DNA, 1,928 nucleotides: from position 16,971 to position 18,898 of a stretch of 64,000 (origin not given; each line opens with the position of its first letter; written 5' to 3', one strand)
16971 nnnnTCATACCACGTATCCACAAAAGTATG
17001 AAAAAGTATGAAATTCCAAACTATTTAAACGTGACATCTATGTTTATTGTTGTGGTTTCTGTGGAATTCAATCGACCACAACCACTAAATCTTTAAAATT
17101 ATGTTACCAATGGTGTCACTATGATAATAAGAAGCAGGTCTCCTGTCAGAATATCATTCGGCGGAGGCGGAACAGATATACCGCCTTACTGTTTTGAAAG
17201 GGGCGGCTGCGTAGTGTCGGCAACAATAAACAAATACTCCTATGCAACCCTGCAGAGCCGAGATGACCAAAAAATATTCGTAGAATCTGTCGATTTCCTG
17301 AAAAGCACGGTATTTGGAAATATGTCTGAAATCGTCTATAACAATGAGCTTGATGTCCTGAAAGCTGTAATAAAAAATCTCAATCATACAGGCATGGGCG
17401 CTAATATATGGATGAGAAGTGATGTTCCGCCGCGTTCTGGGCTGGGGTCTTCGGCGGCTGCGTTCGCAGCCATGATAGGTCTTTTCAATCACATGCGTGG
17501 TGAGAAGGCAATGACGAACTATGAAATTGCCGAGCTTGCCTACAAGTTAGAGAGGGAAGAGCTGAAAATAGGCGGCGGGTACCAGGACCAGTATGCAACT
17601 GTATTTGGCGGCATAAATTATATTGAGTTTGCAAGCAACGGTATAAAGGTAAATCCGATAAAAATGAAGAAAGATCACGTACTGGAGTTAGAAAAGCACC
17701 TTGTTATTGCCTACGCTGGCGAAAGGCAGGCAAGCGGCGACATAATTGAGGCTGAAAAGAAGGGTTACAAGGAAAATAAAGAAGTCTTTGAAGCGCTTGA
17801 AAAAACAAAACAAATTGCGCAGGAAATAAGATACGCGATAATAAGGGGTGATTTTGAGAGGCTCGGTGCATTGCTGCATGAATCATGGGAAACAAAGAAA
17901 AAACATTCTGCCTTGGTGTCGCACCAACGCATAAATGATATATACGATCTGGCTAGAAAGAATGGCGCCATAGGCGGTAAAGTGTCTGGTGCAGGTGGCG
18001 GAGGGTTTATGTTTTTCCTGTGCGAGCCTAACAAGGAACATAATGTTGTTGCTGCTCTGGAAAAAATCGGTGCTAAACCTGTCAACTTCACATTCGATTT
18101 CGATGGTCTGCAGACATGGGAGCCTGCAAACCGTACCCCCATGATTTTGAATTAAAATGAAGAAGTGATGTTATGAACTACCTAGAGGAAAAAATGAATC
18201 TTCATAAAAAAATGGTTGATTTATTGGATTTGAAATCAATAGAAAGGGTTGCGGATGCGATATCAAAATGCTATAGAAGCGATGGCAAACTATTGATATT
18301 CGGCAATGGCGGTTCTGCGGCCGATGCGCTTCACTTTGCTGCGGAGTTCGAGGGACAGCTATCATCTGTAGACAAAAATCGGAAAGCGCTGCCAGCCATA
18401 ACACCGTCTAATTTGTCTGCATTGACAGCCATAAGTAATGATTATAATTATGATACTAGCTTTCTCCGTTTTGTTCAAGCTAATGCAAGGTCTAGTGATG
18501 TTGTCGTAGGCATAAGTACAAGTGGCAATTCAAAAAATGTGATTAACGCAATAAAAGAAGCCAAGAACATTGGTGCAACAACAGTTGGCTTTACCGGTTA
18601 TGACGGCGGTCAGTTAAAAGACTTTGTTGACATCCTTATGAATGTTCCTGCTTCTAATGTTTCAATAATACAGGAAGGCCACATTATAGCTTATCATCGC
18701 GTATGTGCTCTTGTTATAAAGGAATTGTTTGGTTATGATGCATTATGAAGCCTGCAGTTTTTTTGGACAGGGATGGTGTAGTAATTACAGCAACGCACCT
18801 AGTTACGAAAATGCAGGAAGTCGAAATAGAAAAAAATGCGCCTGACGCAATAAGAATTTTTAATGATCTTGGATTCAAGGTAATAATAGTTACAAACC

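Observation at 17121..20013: Complete GDP-D-glycero-alpha-D-manno-heptose pathway in an archaeon, with a fused phosphatase-guanylyltransferase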

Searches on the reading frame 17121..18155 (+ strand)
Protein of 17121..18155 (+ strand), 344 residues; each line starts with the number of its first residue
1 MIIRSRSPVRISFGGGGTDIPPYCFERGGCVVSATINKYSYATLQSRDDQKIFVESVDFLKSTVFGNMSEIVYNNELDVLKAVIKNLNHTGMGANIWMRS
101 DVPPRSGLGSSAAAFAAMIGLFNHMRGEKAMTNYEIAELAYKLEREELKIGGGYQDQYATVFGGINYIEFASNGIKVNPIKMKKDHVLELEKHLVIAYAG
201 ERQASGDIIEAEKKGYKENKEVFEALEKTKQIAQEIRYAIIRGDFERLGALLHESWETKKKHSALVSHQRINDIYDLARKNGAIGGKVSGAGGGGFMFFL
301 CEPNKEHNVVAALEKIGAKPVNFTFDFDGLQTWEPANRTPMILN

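Call 3: search_protein_families(library=pfam, proteins=[window:17121-18155:+])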
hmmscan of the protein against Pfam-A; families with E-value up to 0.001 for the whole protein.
window:17121-18155:+ (344 aa): 3 families
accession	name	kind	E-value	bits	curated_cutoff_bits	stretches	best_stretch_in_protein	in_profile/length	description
PF00288.32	GHMP_kinases_N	-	8.5e-18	64.8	22.3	1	80-164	3-87/87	GHMP kinases N terminal domain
PF08544.19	GHMP_kinases_C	-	7.8e-16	58.7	21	1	237-316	2-82/85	GHMP kinases C terminal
PF22700.2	MVD-like_N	-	0.00065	19.8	27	0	79-127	68-116/157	Diphosphomevalonate decarboxylase-like N-terminal domain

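Call 4: search_protein_families(library=ncbifam, proteins=[window:17121-18155:+])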
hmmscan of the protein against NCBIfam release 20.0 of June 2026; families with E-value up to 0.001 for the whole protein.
window:17121-18155:+ (344 aa): 15 families
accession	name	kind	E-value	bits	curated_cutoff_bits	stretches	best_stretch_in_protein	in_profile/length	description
NF049969.1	GlMnHpPKinHddA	equivalog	7.9e-81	272.1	600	1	1-334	1-337/338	D-glycero-D-manno-heptose 7-phosphate kinase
NF009948.0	PRK13412.1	equivalog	4.7e-37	127.2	721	2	85-301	718-935/974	bifunctional fucokinase/fucose-1-phosphate guanylyltransferase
TIGR00549.1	mevalon_kin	equivalog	1.6e-28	100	163.05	1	31-300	19-276/276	mevalonate kinase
NF003036.0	PRK03926.1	equivalog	6.2e-25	87.9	403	1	79-322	63-288/302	mevalonate kinase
NF003006.0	PRK03817.1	equivalog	7e-19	68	443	1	4-315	3-327/352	galactokinase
NF003705.0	PRK05322.1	equivalog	2.2e-15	56.3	385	1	7-167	24-185/388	galactokinase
TIGR00131.1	gal_kin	equivalog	2.6e-15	56.2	226.65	2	6-185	21-202/388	galactokinase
NF001816.0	PRK00555.1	equivalog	8.1e-13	48.1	509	2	87-186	85-184/363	galactokinase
NF002288.1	PRK01212.1-4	equivalog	4.5e-12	45.6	194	1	78-315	62-280/303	homoserine kinase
NF003472.0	PRK05101.1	equivalog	7.1e-10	38.3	499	1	28-164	40-182/382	galactokinase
TIGR00191.1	thrB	equivalog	8.4e-09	34.7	168.25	1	77-318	64-282/304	homoserine kinase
TIGR01920.1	Shik_kin_archae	equivalog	2e-08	33.9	126.85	1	77-166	50-142/266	shikimate kinase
NF040957.1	Arch_PMK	equivalog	2.6e-06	27.2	500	1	104-303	90-289/316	phosphomevalonate kinase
NF002870.0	PRK03188.1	equivalog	4.1e-06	25.7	286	1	225-317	200-287/310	4-(cytidine 5'-diphospho)-2-C-methyl-D-erythritol kinase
NF040725.1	panto_kin_Meth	equivalog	3e-05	23.1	380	1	81-165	73-153/286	pantoate kinase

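Call 26: search_solved_structures(query=window:17121-18155:+, max_evalue=0.00001)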
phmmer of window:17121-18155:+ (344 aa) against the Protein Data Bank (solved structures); distinct sequences matched with E-value up to 0.00001: 21.
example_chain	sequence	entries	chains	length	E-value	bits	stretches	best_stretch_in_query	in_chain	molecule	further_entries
3k85_A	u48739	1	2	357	1.2e-66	228.6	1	2-334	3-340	D-glycero-D-manno-heptose 1-phosphate kinase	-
4n3o_A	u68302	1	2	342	5.4e-65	223.1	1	3-334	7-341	Putative D-glycero-D-manno-heptose 7-phosphate kinase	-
4usk_A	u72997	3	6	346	1.2e-57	198.9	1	2-337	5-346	PUTATIVE SUGAR KINASE | SUGAR KINASE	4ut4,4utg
4usm_A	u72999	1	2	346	2.2e-57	198.1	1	2-337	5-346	PUTATIVE SUGAR KINASE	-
9iip_A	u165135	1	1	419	3.4e-25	92.3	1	85-302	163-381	L-fucokinase/L-fucose-1-P guanylyltransferase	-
5yys_A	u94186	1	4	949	4e-24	88.8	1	86-302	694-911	L-fucokinase, L-fucose-1-P guanylyltransferase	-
9iit_A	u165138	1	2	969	4.3e-24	88.7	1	86-302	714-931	L-fucokinase/L-fucose-1-P guanylyltransferase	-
6mde_A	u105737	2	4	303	7.6e-14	55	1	93-319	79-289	Mevalonate kinase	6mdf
4hac_A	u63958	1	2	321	9.3e-14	54.7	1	93-319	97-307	Mevalonate kinase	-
2x7i_A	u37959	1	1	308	1.2e-11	47.8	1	77-319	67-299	MEVALONATE KINASE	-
1kkh_A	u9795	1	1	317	3.5e-11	46.2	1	86-317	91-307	Mevalonate Kinase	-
1vis_A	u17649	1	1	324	3.9e-11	46.1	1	86-319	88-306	Mevalonate kinase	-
1s4e_A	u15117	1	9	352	8e-10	41.8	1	6-310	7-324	Galactokinase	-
1pie_A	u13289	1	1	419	1.8e-08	37.3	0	26-181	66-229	Galactokinase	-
2hfs_A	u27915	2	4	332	3e-08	36.6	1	88-310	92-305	Mevalonate kinase, putative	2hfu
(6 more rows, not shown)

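Call 36: find_homologous_proteins(query=window:17121-18155:+, max_evalue=1e-20)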
Query window:17121-18155:+ (344 aa): 7371 proteins with E <= 1e-20 among 8000 candidates; the best 120 are listed.
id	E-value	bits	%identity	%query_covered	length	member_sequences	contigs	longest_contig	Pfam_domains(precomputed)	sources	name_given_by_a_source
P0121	4.2e-229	777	100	100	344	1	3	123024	PF00288.33,PF08544.19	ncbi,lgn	-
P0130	6.2e-195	665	86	98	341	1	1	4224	PF00288.33,PF08544.19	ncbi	-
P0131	9.0e-195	665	85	98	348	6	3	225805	PF00288.33,PF08544.19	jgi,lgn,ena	jgi:D-glycero-alpha-D-manno-heptose-7-phosphate kinase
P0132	9.9e-174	595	76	97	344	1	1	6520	PF00288.33,PF08544.19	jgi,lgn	jgi:D-glycero-alpha-D-manno-heptose-7-phosphate kinase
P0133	3.7e-172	590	75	97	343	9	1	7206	PF00288.33,PF08544.19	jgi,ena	-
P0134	1.0e-170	586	74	98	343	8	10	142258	PF00288.33,PF08544.19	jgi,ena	-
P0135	1.8e-170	585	73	99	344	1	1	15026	PF00288.33,PF08544.19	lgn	-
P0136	2.5e-170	584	75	98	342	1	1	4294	PF00288.33,PF08544.19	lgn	-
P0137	1.4e-169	582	74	97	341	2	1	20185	PF00288.33,PF08544.19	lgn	-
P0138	4.8e-169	580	74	98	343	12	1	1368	PF00288.33,PF08544.19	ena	-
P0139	2.4e-168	578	74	97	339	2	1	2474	PF00288.33,PF08544.19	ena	-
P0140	2.9e-168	577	72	97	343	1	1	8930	PF00288.33,PF08544.19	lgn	-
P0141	4.3e-168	577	73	98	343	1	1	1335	PF00288.33,PF08544.19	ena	-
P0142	4.1e-167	574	72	98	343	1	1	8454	PF00288.33,PF08544.19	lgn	-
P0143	9.8e-167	572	72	98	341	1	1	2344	PF00288.33,PF08544.19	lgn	-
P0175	1.5e-139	483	63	99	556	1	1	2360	PF01380.28,PF13580.12,PF00288.33,PF08544.19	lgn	-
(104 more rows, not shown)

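Call 80: search_protein_families(library=pfam, proteins=[P0175], max_evalue=0.000001)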
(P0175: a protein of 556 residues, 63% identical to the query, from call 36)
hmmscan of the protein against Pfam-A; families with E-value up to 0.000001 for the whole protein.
P0175 (556 aa): 4 families
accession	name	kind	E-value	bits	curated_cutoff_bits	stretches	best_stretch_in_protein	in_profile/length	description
PF13580.11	SIS_2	-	3e-25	89.3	27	1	387-509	16-138/138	SIS domain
PF00288.32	GHMP_kinases_N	-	1.6e-19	70.3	22.3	1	79-163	2-87/87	GHMP kinases N terminal domain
PF08544.19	GHMP_kinases_C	-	2e-14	54.2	21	1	244-325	1-83/85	GHMP kinases C terminal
PF01380.27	SIS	-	1.6e-07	31.6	25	1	451-530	30-109/131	SIS domain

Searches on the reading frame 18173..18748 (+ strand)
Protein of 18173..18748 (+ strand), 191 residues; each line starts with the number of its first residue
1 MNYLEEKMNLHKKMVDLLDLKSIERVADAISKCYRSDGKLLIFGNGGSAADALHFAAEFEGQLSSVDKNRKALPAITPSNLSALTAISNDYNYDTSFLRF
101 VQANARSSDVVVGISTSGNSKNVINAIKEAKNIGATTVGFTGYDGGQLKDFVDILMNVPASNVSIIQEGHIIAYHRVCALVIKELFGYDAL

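Call 3: search_protein_families(library=pfam, proteins=[window:18173-18748:+])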
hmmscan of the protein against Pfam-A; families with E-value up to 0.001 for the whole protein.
window:18173-18748:+ (191 aa): 2 families
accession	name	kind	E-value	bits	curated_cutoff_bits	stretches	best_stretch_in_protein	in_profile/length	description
PF13580.11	SIS_2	-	9.8e-25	87.6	27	1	3-142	2-138/138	SIS domain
PF01380.27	SIS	-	9.5e-09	35.6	25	1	93-162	39-108/131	SIS domain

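Call 4: search_protein_families(library=ncbifam, proteins=[window:18173-18748:+])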
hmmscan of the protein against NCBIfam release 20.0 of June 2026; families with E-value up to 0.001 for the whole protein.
window:18173-18748:+ (191 aa): 15 families
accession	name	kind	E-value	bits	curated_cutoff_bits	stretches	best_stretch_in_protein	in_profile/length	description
TIGR00441.1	gmhA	equivalog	1.3e-48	165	209.45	1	29-181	3-153/154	D-sedoheptulose 7-phosphate isomerase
NF010546.0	PRK13936.1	equivalog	1.4e-44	152.2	276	1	4-187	11-194/197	phosphoheptose isomerase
NF001628.0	PRK00414.1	equivalog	1e-41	142.7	265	1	9-185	16-190/192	D-sedoheptulose 7-phosphate isomerase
NF010547.0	PRK13938.1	equivalog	1.1e-40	139.4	320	1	16-186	24-192/196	D-sedoheptulose 7-phosphate isomerase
NF008138.0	PRK10886.1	equivalog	3e-26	92.3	352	1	22-188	26-193/196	DnaA initiator-associating protein DiaA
NF003915.0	PRK05441.1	subfamily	1.6e-11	43.8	168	1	20-158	45-182/300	N-acetylmuramic acid 6-phosphate etherase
NF009222.0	PRK12570.1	subfamily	5.3e-10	38.6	255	1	20-157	52-188/307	N-acetylmuramic acid 6-phosphate etherase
NF008458.0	PRK11337.1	equivalog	4e-09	35.9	378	1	104-167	185-248/293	MurR/RpiR family transcriptional regulator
NF040776.2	AlsR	equivalog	2.7e-07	29.8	400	1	93-166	162-235/279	transcriptional repressor AlsR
NF002805.0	PRK02947.1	subfamily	3.7e-07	29.6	135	1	19-142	22-142/247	sugar isomerase domain-containing protein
TIGR03127.2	RuMP_HxlB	equivalog_domain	4.2e-06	26.8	160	1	104-163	69-128/178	6-phospho-3-hexuloisomerase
TIGR00274.1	TIGR00274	equivalog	4.3e-06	26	302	1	26-154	46-173/291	N-acetylmuramic acid 6-phosphate etherase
NF041755.1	RuMP_HxlAB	equivalog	8e-06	25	500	1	103-162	284-343/391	bifunctional 3-hexulose-6-phosphate synthase/6-phospho-3-hexuloisomerase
NF046059.1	NagB_SO3506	equivalog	2.2e-05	23.9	430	1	108-161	87-140/330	glucosamine-6-phosphate deaminase NagB-II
NF008451.0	PRK11302.1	subfamily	6.1e-05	22.6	296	0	93-145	161-213/286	transcriptional regulator HexR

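Call 29: search_solved_structures(query=window:18173-18748:+, max_evalue=1e-10)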
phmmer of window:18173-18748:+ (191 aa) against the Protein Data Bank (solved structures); distinct sequences matched with E-value up to 1e-10: 15.
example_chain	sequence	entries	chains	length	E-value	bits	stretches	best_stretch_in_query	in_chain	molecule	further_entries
2xbl_A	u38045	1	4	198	3.3e-41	144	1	15-187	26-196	PHOSPHOHEPTOSE ISOMERASE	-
2x3y_A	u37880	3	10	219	4.6e-41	143.6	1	15-187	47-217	PHOSPHOHEPTOSE ISOMERASE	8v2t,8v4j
5lu5_A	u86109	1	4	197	8.4e-41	142.7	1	15-187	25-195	Phosphoheptose isomerase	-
5ltz_A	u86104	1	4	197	8.5e-41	142.7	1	15-187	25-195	Phosphoheptose isomerase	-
5lu7_A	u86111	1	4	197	4.3e-40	140.4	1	15-187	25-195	Phosphoheptose isomerase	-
5lu6_A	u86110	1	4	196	5.5e-40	140.1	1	15-187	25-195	Phosphoheptose isomerase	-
1tk9_A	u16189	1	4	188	8.6e-38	132.9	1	2-181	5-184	Phosphoheptose isomerase 1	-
5i01_A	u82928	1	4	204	3.2e-37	131.1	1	23-181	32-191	Phosphoheptose isomerase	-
1x94_A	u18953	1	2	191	2.6e-33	118.3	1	10-185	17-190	putative Phosphoheptose isomerase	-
2i22_A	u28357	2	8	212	1.7e-32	115.7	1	14-185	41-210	Phosphoheptose isomerase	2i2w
5by2_A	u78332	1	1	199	1.8e-30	109.1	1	21-186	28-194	Phosphoheptose isomerase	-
1x92_A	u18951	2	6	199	2.7e-30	108.5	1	23-188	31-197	PHOSPHOHEPTOSE ISOMERASE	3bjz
3trj_A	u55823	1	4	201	3.9e-26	95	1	22-187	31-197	Phosphoheptose isomerase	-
2yva_A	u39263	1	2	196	2.3e-24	89.2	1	22-188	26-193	DnaA initiator-associating protein diaA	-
4u6n_A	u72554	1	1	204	2.6e-24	89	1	22-188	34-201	DnaA initiator-associating protein DiaA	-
